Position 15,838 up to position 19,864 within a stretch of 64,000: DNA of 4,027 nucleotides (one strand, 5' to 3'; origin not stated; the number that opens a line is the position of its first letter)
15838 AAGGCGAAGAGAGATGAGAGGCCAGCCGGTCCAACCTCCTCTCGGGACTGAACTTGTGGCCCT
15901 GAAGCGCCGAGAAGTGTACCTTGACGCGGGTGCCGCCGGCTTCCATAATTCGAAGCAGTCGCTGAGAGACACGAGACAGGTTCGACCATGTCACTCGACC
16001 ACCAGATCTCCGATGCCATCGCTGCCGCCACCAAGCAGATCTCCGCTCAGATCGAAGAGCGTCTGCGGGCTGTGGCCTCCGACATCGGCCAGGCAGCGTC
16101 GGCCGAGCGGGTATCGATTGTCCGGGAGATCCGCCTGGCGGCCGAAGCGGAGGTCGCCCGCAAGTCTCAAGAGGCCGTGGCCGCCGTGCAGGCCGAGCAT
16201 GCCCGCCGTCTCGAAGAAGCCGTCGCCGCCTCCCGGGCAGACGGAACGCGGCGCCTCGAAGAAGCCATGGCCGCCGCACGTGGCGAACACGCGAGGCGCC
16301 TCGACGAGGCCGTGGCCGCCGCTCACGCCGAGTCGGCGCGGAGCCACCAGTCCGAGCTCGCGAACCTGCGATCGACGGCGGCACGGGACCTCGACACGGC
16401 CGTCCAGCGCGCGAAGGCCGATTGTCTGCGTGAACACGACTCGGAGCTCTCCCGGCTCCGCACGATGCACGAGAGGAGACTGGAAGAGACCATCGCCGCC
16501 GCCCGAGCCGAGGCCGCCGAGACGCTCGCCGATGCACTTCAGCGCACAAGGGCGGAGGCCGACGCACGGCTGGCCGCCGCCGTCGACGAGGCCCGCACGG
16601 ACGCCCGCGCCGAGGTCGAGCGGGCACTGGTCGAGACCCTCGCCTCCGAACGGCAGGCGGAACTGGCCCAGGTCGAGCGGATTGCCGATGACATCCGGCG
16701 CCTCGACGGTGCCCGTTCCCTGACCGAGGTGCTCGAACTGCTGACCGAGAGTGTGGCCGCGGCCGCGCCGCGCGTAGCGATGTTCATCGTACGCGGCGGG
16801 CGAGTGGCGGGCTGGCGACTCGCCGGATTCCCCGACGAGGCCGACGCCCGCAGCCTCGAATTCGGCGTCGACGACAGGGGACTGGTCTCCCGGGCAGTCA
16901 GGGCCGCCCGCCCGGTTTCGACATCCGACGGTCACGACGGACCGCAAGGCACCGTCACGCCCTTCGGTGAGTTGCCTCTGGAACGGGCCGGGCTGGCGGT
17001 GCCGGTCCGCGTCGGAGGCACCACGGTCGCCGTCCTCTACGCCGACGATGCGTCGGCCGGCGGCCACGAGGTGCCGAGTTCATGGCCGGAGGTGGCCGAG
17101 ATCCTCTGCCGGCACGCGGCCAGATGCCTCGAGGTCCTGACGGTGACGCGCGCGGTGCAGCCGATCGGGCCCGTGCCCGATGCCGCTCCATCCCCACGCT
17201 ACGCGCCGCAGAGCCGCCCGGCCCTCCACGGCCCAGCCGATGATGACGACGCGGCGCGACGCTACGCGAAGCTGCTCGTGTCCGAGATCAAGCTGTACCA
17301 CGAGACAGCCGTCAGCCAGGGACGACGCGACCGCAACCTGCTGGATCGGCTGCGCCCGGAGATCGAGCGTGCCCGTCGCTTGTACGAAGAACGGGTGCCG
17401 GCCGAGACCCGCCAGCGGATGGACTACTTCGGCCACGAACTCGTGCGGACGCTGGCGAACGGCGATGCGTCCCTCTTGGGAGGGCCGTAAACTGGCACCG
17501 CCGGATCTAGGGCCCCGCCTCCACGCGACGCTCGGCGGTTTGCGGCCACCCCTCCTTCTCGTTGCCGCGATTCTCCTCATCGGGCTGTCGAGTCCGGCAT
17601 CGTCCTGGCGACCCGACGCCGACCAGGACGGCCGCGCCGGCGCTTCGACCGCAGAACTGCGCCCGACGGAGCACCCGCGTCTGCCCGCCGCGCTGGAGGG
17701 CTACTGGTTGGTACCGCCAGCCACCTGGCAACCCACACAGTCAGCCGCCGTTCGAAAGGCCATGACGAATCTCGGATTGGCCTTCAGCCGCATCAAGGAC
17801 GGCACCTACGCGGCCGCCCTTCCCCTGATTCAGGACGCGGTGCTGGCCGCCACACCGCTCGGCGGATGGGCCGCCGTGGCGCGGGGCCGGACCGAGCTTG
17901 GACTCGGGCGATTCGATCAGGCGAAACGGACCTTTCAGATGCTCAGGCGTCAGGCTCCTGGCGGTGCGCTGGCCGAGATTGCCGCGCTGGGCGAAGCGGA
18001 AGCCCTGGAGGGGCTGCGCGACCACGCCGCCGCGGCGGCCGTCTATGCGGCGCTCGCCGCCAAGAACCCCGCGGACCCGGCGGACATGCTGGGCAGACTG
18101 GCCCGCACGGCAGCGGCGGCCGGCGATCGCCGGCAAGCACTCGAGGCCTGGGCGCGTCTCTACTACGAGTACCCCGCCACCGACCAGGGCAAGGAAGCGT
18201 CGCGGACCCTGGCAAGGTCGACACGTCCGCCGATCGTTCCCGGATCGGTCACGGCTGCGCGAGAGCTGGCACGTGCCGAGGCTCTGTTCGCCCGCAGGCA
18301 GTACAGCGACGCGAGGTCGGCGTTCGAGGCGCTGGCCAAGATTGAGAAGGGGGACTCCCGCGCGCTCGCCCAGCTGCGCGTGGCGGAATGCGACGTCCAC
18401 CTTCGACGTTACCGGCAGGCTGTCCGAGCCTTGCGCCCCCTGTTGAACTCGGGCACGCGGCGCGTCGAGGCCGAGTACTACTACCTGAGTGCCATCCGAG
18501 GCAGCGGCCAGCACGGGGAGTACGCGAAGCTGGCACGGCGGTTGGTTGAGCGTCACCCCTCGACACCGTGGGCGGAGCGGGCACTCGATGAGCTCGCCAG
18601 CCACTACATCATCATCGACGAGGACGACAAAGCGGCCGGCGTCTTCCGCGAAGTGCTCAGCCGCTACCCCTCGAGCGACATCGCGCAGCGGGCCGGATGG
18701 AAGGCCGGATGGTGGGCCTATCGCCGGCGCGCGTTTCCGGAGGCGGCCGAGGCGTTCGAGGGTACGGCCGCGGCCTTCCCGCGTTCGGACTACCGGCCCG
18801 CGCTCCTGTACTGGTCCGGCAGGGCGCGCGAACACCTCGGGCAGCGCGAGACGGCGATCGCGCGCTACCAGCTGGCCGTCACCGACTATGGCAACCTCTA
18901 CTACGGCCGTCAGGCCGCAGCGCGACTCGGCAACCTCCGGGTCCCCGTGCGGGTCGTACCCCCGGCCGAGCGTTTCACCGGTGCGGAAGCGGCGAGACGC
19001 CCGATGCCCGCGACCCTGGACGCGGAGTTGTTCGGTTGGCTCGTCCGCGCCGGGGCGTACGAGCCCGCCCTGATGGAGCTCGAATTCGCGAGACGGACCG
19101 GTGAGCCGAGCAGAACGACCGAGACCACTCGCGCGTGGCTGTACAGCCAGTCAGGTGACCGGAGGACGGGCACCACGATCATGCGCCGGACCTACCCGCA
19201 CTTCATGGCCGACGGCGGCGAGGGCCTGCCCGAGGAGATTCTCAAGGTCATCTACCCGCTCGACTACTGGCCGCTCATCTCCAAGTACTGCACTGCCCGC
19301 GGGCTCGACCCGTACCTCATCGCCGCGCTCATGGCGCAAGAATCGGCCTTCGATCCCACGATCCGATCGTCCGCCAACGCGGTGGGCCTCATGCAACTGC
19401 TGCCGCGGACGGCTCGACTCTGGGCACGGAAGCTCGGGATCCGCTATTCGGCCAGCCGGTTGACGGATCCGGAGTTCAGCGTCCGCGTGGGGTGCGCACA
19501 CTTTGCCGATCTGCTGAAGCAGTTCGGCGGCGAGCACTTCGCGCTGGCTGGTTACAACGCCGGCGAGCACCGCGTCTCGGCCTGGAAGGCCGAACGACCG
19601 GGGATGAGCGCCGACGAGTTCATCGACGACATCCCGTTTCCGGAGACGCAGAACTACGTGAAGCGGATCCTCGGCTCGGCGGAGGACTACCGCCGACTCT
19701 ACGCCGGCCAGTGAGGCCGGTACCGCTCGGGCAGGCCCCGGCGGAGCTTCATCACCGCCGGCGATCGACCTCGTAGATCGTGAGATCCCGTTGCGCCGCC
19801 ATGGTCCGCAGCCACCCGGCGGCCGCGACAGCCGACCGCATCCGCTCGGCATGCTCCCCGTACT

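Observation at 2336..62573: Window-wide family of period-7 (heptanucleotide) tandem arrays placed at or just after stop codons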

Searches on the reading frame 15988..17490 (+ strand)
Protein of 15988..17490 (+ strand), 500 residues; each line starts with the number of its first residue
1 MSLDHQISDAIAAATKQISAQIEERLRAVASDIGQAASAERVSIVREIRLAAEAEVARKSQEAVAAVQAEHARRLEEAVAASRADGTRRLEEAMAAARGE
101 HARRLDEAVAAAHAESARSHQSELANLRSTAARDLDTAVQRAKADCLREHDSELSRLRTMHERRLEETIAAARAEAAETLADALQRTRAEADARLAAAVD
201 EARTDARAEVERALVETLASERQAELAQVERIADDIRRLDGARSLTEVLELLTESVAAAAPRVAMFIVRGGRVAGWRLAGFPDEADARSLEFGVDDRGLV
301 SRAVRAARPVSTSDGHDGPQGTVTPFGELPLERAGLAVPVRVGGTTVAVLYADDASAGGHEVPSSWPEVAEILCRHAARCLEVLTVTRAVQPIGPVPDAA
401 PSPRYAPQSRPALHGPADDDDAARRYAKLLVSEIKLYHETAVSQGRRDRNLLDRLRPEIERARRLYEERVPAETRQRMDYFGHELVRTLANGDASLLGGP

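Call 13: search_protein_families(library=pfam, proteins=[window:15988-17490:+])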
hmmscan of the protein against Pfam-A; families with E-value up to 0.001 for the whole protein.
window:15988-17490:+ (500 aa): 1 family
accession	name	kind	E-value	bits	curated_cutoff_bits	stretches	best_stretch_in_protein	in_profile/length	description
PF01590.32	GAF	-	0.00017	22.6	22.4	0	247-357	8-112/133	GAF domain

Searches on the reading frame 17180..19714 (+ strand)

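Call 13: search_protein_families(library=pfam, proteins=[window:17180-19714:+])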
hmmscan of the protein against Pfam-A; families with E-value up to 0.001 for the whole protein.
window:17180-19714:+ (844 aa): 5 families
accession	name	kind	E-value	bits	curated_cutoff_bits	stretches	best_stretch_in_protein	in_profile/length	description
PF01464.25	SLT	-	5.2e-26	91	21.3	1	699-811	2-113/117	Transglycosylase SLT domain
PF13174.12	TPR_6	-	5.3e-13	49.1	26.3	0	543-571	3-31/33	Tetratricopeptide repeat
PF13428.12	TPR_14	-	3e-08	34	23.5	0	363-399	5-41/44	Tetratricopeptide repeat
PF14559.12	TPR_19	-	7.7e-08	33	25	2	369-426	1-56/68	Tetratricopeptide repeat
PF13432.12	TPR_16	-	0.00018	22.3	32.7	1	234-300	2-65/65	Tetratricopeptide repeat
